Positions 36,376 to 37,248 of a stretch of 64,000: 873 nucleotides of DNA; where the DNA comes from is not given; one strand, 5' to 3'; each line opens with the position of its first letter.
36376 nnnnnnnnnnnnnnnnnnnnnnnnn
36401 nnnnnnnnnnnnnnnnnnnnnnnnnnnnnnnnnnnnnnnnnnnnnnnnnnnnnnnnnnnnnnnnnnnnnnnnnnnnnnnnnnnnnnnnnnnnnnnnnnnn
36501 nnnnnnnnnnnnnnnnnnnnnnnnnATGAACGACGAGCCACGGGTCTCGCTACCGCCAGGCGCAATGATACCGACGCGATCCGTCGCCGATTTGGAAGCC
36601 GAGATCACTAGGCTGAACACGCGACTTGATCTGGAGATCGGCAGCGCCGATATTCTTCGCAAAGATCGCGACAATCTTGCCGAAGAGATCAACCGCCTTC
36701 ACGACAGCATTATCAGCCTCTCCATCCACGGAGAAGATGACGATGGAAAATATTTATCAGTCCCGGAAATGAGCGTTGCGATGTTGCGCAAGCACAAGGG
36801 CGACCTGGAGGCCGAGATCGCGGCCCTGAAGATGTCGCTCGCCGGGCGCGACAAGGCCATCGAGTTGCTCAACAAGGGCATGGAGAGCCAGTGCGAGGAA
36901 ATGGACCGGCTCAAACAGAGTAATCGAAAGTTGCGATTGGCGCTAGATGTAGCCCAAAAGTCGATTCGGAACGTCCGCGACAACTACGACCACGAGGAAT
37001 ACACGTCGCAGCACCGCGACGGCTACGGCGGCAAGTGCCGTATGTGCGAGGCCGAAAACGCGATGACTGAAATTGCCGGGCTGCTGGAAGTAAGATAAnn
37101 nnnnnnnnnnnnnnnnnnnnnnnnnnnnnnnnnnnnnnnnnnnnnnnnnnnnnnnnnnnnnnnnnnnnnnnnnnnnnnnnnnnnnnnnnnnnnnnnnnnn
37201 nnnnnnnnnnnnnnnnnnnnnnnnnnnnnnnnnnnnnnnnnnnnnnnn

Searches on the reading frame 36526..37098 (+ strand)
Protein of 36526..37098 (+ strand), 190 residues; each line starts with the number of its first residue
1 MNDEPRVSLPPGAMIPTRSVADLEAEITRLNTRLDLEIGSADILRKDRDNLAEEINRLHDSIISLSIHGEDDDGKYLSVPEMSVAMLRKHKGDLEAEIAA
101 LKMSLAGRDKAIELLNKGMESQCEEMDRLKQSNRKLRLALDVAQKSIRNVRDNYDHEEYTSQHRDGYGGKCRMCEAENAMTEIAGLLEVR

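Call 38: search_protein_families(library=pfam, max_evalue=0.01, proteins=[window:36526-37098:+])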
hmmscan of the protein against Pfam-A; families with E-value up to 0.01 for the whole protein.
window:36526-37098:+ (190 aa): 4 families
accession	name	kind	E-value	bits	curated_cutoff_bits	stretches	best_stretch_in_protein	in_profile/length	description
PF08702.15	Fib_alpha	-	0.00014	22.5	29.9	0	86-133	78-125/143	Fibrinogen alpha/beta chain family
PF02183.23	HALZ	-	0.00097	19.7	28.1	0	42-60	22-40/43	Homeobox associated leucine zipper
PF04102.17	SlyX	-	0.0032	18.5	30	1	94-145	1-52/67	SlyX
PF24555.1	CC4_CEP85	-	0.007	17.2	27.3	0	19-68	24-73/85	Centrosomal protein of 85 kDa-like, CC4 coiled-coil domain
